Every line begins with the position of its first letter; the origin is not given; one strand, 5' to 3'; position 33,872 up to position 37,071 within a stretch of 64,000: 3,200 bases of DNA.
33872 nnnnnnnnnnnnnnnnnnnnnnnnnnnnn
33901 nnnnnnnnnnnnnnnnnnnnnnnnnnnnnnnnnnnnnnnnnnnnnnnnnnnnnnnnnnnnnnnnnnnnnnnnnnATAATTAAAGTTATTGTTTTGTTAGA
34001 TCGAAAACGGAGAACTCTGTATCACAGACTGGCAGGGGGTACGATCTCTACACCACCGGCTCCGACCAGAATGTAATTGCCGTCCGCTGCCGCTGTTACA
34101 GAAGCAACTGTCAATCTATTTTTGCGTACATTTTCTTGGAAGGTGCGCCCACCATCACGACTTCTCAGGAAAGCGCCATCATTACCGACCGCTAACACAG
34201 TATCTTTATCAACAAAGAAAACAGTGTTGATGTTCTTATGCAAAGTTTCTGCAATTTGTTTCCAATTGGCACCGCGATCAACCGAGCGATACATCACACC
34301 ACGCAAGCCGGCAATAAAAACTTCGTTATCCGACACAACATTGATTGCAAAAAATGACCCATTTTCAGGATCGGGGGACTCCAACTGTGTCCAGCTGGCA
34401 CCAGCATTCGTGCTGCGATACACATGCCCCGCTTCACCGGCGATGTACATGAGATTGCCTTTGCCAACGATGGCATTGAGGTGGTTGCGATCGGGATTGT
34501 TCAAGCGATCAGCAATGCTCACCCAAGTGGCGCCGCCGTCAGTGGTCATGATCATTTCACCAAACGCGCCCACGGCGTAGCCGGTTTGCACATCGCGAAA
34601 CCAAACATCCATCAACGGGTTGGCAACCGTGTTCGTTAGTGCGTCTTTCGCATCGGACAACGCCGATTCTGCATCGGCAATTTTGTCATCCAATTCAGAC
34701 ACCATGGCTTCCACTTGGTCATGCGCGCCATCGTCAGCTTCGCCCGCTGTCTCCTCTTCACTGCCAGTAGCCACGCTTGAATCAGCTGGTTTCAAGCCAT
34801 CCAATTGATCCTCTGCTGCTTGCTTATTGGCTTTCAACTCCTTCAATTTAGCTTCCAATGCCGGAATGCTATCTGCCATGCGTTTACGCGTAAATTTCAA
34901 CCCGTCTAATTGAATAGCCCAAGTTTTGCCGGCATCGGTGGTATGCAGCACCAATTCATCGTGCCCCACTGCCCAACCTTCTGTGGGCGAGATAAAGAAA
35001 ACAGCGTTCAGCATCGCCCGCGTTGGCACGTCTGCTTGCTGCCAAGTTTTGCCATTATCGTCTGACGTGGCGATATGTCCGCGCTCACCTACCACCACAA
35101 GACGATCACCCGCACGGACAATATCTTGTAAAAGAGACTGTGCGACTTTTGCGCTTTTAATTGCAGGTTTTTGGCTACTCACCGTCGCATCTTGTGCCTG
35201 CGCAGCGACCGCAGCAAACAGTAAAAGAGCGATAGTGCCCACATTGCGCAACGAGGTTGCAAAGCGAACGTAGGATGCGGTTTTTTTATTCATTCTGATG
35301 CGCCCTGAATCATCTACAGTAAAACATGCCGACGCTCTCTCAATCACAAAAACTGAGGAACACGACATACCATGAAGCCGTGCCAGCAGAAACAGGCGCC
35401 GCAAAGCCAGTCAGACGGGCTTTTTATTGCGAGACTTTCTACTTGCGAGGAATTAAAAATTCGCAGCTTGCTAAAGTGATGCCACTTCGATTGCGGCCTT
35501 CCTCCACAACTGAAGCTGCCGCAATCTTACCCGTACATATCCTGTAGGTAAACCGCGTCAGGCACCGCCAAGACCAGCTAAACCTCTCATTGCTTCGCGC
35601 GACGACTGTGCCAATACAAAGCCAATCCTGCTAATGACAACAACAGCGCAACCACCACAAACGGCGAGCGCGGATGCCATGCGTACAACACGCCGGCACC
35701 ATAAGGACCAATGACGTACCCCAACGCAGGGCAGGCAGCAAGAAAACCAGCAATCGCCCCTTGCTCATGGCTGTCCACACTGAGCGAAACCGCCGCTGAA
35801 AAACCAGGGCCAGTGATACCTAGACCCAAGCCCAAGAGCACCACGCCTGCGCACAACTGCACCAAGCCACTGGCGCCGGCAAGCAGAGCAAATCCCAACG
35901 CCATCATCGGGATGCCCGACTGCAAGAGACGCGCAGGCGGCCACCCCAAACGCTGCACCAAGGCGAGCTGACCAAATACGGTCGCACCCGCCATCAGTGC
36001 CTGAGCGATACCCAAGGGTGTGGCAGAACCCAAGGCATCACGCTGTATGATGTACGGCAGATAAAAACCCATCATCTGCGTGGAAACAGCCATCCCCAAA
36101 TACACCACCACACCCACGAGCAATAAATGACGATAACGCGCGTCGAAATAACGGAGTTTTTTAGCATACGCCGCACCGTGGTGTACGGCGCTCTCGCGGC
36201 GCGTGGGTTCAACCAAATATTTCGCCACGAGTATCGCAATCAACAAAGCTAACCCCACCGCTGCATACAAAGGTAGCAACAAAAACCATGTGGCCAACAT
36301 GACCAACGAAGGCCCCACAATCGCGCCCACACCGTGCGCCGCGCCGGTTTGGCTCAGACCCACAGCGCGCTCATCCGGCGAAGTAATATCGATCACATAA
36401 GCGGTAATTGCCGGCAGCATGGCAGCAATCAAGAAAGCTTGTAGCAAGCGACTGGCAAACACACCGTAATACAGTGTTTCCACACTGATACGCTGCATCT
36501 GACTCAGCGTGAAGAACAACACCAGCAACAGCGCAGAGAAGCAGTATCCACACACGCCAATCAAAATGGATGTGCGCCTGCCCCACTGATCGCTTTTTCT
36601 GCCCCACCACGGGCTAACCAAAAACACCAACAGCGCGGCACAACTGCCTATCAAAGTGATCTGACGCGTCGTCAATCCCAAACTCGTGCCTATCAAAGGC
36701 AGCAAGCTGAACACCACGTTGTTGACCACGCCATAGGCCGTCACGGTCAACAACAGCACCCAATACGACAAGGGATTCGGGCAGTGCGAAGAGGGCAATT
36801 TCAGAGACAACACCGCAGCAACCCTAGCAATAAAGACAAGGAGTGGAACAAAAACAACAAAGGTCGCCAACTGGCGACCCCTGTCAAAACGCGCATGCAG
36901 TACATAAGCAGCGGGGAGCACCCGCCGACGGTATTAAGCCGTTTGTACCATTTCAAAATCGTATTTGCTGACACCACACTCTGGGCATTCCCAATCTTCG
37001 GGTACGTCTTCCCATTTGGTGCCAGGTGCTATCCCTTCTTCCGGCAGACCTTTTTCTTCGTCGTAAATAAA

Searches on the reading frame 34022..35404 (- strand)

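Call 5: search_protein_families(library=pfam, proteins=[window:34022-35404:-], max_evalue=0.01)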
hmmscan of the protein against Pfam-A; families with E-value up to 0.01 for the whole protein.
window:34022-35404:- (460 aa): 7 families
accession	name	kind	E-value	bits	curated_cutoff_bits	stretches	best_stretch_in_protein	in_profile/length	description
PF14870.12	PSII_BNR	-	2.9e-30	106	27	3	259-384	15-140/303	Photosynthesis system II assembly factor YCF48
PF15902.12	Sortilin-Vps10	-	7e-16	58.5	33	2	283-354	2-73/446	Sortilin, neurotensin receptor 3,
PF02012.26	BNR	-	1.8e-12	45.7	27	0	113-122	2-11/12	BNR/Asp-box repeat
PF19755.4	DUF6242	-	2.5e-07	31.2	29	0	284-338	167-217/217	Domain of unknown function (DUF6242)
PF15899.11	BNR_6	-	6.9e-06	26.1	27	0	372-384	2-14/14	BNR-Asp box repeat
PF13088.12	BNR_2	-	0.00039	20.3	31.4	0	325-409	137-229/277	BNR repeat-like domain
PF13810.12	DUF4185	-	0.00058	19.6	39.5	0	110-132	128-150/309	Domain of unknown function (DUF4185)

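Call 6: search_protein_families(library=ncbifam, proteins=[window:34022-35404:-], max_evalue=0.001)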
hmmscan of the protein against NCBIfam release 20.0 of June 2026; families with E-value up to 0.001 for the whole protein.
window:34022-35404:- (460 aa): 3 families
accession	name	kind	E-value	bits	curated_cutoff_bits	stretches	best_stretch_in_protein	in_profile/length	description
NF010237.0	PRK13684.1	equivalog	4.7e-32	111.3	326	3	262-385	46-168/334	photosynthesis system II assembly factor Ycf48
NF045728.1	glycosyl_F510_1955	equivalog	3.6e-20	72.3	175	1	284-439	74-226/246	F510_1955 family glycosylhydrolase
NF053688.1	BamI_Bacteroidota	equivalog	2.5e-06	27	370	0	285-343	185-244/452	BamI family beta-barrel-assembly machinery protein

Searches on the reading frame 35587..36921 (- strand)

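Call 5: search_protein_families(library=pfam, proteins=[window:35587-36921:-], max_evalue=0.01)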
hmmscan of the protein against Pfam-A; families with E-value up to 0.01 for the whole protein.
window:35587-36921:- (444 aa): 1 family
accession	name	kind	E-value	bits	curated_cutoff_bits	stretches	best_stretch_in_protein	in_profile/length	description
PF07690.21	MFS_1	-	4.7e-37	128.1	33.4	2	57-393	2-334/347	Major Facilitator Superfamily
